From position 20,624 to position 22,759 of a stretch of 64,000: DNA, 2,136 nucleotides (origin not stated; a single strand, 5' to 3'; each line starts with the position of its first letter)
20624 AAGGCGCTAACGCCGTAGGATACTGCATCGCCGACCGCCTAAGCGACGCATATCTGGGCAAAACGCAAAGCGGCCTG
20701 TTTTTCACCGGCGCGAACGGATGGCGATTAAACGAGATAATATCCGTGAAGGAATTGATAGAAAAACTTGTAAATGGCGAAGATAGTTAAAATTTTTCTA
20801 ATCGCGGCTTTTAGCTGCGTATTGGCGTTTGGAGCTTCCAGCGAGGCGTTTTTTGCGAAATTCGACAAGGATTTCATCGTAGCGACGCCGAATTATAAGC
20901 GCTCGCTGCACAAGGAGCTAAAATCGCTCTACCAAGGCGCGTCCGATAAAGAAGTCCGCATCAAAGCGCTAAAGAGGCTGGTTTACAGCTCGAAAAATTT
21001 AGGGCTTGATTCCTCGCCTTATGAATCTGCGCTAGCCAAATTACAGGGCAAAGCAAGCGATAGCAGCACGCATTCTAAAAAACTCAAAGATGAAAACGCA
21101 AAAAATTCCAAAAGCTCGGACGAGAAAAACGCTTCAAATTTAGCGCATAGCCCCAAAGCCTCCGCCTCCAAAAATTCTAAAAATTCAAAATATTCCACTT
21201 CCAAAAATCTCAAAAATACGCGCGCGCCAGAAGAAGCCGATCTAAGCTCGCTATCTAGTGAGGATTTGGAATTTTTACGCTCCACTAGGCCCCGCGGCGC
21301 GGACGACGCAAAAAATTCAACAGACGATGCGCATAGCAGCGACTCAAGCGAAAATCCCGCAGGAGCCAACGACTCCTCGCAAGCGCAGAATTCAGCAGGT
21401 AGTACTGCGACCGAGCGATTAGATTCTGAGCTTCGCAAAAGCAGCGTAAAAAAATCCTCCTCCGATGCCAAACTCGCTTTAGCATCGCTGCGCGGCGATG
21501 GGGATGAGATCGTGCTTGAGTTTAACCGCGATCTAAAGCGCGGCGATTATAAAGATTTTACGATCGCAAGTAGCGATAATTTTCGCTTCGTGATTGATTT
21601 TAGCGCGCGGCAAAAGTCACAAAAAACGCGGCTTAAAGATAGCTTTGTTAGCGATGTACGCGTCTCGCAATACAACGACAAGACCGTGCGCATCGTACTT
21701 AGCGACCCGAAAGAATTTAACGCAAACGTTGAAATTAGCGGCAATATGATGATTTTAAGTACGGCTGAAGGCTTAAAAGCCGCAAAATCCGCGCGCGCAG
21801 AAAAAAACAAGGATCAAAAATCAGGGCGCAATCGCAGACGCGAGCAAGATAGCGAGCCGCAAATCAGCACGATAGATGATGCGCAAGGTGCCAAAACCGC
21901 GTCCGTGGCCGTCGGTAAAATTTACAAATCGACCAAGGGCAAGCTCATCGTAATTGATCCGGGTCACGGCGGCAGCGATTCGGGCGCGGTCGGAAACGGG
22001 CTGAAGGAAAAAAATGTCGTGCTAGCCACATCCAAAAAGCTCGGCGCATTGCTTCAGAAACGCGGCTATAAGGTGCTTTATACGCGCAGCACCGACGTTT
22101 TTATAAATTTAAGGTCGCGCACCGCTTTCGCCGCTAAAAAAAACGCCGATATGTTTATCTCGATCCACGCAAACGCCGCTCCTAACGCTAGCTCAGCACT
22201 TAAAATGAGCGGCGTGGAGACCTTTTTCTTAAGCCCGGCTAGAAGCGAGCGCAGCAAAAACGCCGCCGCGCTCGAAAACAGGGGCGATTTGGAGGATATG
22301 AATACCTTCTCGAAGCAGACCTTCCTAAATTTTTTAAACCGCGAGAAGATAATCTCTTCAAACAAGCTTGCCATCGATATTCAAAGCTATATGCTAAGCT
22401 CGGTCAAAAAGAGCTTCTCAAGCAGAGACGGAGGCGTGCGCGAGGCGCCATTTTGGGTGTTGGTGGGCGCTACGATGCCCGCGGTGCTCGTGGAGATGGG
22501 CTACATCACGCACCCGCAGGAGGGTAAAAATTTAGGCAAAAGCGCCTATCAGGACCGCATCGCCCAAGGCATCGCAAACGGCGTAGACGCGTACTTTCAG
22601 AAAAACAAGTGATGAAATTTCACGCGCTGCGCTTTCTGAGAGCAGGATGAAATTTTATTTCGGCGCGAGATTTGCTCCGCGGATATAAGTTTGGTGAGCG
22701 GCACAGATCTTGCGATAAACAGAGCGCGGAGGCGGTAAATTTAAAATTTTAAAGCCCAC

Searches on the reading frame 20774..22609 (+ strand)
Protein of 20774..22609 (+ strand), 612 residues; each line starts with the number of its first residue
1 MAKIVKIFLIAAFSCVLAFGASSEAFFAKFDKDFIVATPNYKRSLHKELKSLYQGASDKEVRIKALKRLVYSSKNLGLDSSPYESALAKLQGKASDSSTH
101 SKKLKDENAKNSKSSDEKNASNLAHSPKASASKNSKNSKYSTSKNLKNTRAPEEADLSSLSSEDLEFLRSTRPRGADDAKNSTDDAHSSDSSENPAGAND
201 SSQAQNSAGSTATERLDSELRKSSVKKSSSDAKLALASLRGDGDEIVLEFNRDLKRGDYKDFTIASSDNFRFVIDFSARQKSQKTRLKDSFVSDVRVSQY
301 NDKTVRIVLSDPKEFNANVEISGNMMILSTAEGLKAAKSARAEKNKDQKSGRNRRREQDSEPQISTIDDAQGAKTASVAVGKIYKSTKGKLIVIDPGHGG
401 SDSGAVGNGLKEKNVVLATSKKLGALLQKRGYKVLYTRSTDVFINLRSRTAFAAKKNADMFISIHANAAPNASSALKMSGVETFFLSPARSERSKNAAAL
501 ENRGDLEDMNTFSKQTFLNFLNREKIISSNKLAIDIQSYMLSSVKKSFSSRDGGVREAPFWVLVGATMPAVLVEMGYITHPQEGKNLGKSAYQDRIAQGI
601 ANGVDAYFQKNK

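Call 42: search_protein_families(library=pfam, proteins=[window:20774-22609:+], max_evalue=0.0001)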
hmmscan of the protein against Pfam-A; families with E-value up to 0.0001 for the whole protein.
window:20774-22609:+ (612 aa): 2 families
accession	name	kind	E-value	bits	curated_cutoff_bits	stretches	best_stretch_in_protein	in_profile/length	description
PF01520.23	Amidase_3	-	1.3e-52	178.8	27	1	392-605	1-173/174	N-acetylmuramoyl-L-alanine amidase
PF11741.13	AMIN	-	2e-06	28.3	20.5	0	243-310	10-77/101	AMIN domain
